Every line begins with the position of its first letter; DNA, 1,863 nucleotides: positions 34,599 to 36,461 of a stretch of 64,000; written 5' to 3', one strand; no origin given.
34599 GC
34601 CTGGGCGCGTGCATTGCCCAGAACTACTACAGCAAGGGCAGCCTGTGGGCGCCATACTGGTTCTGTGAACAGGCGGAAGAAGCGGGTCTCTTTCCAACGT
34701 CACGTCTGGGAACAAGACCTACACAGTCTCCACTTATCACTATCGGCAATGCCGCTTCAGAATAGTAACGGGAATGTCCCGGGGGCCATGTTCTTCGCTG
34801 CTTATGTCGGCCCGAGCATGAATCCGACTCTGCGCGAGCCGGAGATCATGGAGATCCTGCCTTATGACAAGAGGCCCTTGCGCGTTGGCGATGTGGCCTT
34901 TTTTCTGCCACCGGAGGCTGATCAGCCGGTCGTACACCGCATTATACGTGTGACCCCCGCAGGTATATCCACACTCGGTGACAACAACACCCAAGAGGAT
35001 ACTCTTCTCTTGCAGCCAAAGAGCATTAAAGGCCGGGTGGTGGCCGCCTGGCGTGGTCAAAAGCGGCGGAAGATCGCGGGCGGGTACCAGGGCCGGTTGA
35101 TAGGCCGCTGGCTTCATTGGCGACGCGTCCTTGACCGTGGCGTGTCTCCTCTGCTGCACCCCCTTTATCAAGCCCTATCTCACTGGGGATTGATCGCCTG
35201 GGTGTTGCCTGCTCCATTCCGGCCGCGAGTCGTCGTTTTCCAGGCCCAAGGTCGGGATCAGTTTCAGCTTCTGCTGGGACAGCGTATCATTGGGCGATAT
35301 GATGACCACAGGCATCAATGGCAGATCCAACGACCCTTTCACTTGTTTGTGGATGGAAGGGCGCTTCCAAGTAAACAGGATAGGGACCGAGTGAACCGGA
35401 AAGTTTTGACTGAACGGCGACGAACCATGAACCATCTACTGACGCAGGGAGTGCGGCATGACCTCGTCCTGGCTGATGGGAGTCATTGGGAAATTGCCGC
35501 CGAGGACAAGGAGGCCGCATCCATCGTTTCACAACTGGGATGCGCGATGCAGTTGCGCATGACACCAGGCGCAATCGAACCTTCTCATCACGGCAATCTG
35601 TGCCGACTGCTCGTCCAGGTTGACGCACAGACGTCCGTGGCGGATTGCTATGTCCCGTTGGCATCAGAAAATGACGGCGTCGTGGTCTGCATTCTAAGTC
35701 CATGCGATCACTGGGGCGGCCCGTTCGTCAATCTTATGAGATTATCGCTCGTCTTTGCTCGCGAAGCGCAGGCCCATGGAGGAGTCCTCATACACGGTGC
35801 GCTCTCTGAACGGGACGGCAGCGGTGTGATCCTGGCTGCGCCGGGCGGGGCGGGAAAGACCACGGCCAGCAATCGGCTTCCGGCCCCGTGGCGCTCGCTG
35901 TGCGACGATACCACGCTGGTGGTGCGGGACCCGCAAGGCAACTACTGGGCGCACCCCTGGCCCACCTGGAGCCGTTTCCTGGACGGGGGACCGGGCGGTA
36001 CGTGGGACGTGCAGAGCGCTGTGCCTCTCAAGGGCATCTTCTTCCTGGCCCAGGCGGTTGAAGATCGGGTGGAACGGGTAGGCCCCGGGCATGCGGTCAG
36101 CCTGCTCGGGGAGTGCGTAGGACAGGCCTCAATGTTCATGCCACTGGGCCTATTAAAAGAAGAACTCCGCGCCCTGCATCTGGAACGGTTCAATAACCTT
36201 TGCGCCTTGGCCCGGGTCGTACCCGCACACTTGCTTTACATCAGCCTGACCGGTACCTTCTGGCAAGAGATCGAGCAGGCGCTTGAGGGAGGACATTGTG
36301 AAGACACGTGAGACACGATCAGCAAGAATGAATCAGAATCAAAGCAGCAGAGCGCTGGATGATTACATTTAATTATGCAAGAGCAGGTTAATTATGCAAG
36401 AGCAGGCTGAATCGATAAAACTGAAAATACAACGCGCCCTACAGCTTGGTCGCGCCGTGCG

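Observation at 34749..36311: Unusual fusion of a signal-peptidase-I-like (S26/S24) peptidase domain with an HprK-related P-loop kinase-like domain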

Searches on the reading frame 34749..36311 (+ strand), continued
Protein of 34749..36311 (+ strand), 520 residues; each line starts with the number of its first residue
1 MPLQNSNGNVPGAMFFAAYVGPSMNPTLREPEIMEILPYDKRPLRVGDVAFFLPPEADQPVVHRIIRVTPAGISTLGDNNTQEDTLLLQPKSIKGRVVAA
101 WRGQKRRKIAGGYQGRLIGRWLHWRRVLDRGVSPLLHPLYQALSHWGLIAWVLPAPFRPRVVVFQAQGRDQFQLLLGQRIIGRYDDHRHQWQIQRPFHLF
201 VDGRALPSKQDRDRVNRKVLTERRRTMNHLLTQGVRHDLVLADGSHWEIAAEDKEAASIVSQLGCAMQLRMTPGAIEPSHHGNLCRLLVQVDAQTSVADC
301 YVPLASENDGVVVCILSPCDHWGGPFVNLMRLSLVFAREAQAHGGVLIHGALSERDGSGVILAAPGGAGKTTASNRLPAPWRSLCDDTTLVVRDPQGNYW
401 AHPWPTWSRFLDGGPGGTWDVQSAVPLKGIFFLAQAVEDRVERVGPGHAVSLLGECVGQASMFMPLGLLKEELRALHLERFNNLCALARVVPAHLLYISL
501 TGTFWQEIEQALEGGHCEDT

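Call 18: search_protein_representatives(protein=window:34749-36308:+)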
Query: 520 residues. Proteins with E-value up to 0.001 (for the whole library): 2913; up to 1e-10: 1803; up to 1e-30: 783. The best 150 are listed.
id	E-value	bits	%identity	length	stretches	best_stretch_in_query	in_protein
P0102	1.5e-257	872.1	75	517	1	14-520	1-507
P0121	1.9e-124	432.8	50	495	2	234-512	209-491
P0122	1.2e-122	426.9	63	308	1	218-519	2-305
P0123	9.6e-122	423.9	48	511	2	234-513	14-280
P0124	8.8e-115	400.9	47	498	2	237-513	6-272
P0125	9.4e-111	387.6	49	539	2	238-512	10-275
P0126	1.3e-110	387.2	46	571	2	238-513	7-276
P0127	6.9e-110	384.7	48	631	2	237-515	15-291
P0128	1.6e-109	383.5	48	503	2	238-512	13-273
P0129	6.3e-109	381.6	49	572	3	351-512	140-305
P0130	7.3e-109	381.4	47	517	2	239-514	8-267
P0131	7.6e-108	378.0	45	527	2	225-514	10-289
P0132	1.1e-107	377.5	48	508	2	238-512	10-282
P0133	4.2e-105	369.0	46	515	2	240-512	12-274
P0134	3.0e-103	362.8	45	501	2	240-513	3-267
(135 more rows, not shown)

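Call 34: predict_structure(alignment_id=A2)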
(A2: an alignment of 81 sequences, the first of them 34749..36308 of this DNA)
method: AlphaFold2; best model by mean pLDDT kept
length: 520 residues; sequences in the alignment: 81
mean_pLDDT: 66.0   pTM: 0.56
mean pLDDT of the five models: 66.0, 57.2, 55.9, 53.2, 51.3
residues with pLDDT >= 90: 86; 70-90: 158; 50-70: 116; < 50: 160
segments of 3 or more residues with pLDDT < 50: 1-36, 77-82, 99-115, 124-134, 153-166, 171-227, 275-280, 296-298, 516-520
pLDDT, mean of each block of 10 residues (from residue 1): 31 35 29 50 67 63 66 58 59 60 34 48 46 50 55 46 47 44 37 43 41 42 49 71 90 83 88 51 79 58 78 75 71 91 92 91 70 71 88 94 86 73 93 86 92 85 73 85 95 88 82 54
secondary structure, 60 per line:
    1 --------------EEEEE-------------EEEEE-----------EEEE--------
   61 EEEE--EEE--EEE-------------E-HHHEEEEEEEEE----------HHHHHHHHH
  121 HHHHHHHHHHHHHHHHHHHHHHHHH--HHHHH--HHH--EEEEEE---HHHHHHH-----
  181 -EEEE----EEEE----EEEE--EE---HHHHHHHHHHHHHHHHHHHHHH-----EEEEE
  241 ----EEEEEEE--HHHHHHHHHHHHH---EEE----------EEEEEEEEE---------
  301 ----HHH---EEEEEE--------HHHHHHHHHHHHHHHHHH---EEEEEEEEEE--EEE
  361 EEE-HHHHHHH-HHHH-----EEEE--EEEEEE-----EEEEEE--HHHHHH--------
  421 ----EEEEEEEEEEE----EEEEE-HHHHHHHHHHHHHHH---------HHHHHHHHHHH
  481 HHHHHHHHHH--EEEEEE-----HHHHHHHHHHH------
elements in order: E15-19 E33-37 E49-52 E61-64 E67-69 E72-74 E93-101 H112-145 H148-152 E160-165 H169-175 E182-185 E190-193 E198-201 H209-230 E236-240 E245-251 H254-266 E270-272 E283-291 E311-316 H325-342 E346-355 E358-363 H365-371 H373-376 E382-385 E388-393 E399-404 H407-412 E425-435 E440-444 H446-460 H470-490 E493-498 H504-514
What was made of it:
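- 35454..35738 (+): ScmC N-terminal subdomain, aa 236-330. Most of it is modelled at pLDDT 70-90 (call 34).
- Tried and rejected: Full-length AF2 with 81 close homologues: the N-terminal 230 aa came out at pLDDT below 60 (call 34).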

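Call 37: fold_search(model_id=the predicted structure, library=pdb)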
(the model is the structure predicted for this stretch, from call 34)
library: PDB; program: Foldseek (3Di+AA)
matches with E <= 10: 317; with E <= 0.001: 80
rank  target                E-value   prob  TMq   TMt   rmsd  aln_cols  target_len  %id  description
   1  5v95                  3.4e-08  1.00  0.33  0.30  10.6       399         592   14  Structure of the H477R variant of rat cytosolic PEPCK in complex with manganese. (released 2017-04-12)
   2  3dtb_B                4.5e-08  1.00  0.34  0.30   9.4       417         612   12  The structure of rat cytosolic PEPCK in complex with phosphoglycolate and GDP (released 2008-08-26)
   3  5fh2                  5.1e-08  1.00  0.34  0.30   9.5       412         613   12  The structure of rat cytosolic PEPCK variant E89Q in complex with GTP (released 2016-11-09)
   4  2rk8_B                6.0e-08  1.00  0.34  0.30   9.6       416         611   11  The Structure of rat cytosolic PEPCK in complex with phosphonoformate (released 2008-01-29)
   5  4gnp                  6.0e-08  1.00  0.34  0.30   9.3       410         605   13  Structure of rat cytosolic PEPCK Ld_3g in complex with PEP and GDP (released 2013-07-03)
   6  5fh5                  6.0e-08  1.00  0.32  0.28  10.2       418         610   12  The structure of rat cytosolic PEPCK variant E89Q in complex with phosphoglycolate and GDP (released 2016-11-09)
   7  7l3v                  7.2e-08  1.00  0.34  0.30   9.2       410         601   12  PEPCK MMQX structure 120ms post-mixing with oxaloacetic acid (released 2021-10-13)
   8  4gnm                  8.5e-08  1.00  0.34  0.30   9.4       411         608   12  Structure of rat cytosolic PEPCK Ld_2g in complex with oxalate and GTP (released 2013-07-03)
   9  3dt2                  9.6e-08  1.00  0.33  0.29   9.2       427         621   12  The structure of rat cytosolic PEPCK in complex with oxalate and GTP (released 2008-08-26)
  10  5fh4                  1.1e-07  1.00  0.34  0.29   9.6       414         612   12  The structure of rat cytosolic PEPCK variant E89D in complex with beta-sulfopyruvate and GTP (released 2016-11-09)
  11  3dt7_A                1.1e-07  1.00  0.34  0.29   9.8       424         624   12  The structure of rat cytosolic PEPCK in complex with beta-sulfopyruvate and GTP (released 2008-08-26)
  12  4gmz                  1.1e-07  1.00  0.34  0.29  10.3       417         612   14  Structure of rat cytosolic PEPCK Ld_2g in complex with Beta-Sulfopyruvate and GTP (released 2013-07-03)
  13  4ywb_A                1.2e-07  1.00  0.34  0.30   9.0       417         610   12  Structure of rat cytosolic pepck in complex with 3-mercaptopicolinic acid and oxalic acid (released 2015-09-23)
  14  3moe                  1.2e-07  1.00  0.33  0.29   9.5       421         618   12  The structure of rat cytosolic PEPCK mutant A467G in complex with Beta-Sulfopyruvate and GTP (released 2010-06-02)
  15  1yvy_A                1.4e-07  1.00  0.29  0.30   8.9       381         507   13  Crystal structure of Anaerobiospirillum succiniciproducens phosphoenolpyruvate carboxykinase (released 2005-07-26)
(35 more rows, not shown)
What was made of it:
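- Tried and rejected: Foldseek against PDB: the listed top 50 hits were all PEPCK, so HprK was hidden (call 37).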

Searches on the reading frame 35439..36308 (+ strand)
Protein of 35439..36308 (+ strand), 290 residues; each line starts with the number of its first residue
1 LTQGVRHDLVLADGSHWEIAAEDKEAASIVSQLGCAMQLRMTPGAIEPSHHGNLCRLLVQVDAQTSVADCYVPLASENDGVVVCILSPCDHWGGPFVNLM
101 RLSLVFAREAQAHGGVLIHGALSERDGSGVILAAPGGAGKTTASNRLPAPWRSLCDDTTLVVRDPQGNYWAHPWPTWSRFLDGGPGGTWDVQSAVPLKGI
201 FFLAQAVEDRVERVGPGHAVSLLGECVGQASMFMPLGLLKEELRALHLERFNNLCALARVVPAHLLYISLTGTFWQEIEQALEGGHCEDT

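Call 42: search_solved_structures(query=A4, max_evalue=1, show_alignments=2)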
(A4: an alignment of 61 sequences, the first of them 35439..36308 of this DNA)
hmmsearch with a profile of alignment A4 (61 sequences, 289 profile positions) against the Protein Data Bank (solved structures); distinct sequences matched with E-value up to 1: 11.
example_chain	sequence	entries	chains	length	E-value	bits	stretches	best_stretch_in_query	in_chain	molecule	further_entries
1ko7_A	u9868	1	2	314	0.0014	21.4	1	95-158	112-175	Hpr kinase/phosphatase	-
1jb1_A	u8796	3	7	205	0.0026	20.5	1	119-169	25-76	HPRK PROTEIN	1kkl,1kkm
2qmh_A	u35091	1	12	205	0.0027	20.4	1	119-169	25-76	HPr kinase/phosphorylase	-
1knx_A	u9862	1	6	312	0.0096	18.6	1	118-144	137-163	Probable HPr(Ser) kinase/phosphatase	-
4byf_A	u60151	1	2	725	0.14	14.8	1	125-151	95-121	UNCONVENTIONAL MYOSIN-IC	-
9cfu_P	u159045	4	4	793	0.24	14.1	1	125-151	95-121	Unconventional myosin-Ic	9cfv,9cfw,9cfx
7swl_A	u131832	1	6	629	0.29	13.7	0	127-145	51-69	Rix7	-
6mat_A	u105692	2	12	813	0.43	13.2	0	127-145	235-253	Rix7 mutant | Rix7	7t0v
7t3i_A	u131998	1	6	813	0.43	13.2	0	127-145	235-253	Rix7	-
6ui4_A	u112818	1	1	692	0.45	13.1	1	126-151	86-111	myosin I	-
2bdt_A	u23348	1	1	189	0.58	12.8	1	132-150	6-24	BH3686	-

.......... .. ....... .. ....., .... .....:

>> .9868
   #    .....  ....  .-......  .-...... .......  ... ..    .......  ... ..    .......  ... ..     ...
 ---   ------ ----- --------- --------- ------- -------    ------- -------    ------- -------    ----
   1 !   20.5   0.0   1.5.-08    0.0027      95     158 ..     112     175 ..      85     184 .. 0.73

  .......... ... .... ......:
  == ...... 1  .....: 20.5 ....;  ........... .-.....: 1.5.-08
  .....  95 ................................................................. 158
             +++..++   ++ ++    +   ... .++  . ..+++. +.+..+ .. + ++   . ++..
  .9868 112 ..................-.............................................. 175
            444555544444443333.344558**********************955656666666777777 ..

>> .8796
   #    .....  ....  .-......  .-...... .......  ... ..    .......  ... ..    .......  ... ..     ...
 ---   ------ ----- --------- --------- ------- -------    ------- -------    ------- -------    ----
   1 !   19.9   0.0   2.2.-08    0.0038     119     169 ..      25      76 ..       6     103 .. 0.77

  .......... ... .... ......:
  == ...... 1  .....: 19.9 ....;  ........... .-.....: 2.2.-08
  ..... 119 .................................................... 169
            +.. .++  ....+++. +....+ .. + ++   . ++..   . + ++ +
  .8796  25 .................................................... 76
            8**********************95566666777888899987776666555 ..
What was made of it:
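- Checked: A profile of this module finds the four HprK/P entries as its top PDB hits, at E 1.4e-3 to 9.6e-3 (call 42).
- The HprK match to PDB sequences is only E about 1e-3 (call 42).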

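Call 44: search_protein_families(library=pfam, alignment_id=A4, max_evalue=0.01)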
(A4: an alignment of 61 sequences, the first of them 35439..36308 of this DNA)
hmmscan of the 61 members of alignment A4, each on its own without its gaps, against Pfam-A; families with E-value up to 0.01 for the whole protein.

A. member 1, window:35439-36308:+ (290 aa): 0 families

B. families by the number of members that match (of 61 scanned): 7 families
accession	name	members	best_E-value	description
PF07475.17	Hpr_kinase_C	17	1.8e-05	HPr Serine kinase C-terminal domain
PF13191.12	AAA_16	3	0.00042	AAA ATPase domain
PF13479.12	AAA_24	3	0.0013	AAA domain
PF05729.18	NACHT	2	0.0021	NACHT domain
PF13238.12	AAA_18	2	0.0065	AAA domain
PF13671.12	AAA_33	1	0.0046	AAA domain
PF03193.22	RsgA_GTPase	1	0.0087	RsgA GTPase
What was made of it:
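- Checked: In Pfam, 17 of 61 relatives hit Hpr_kinase_C (call 44).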
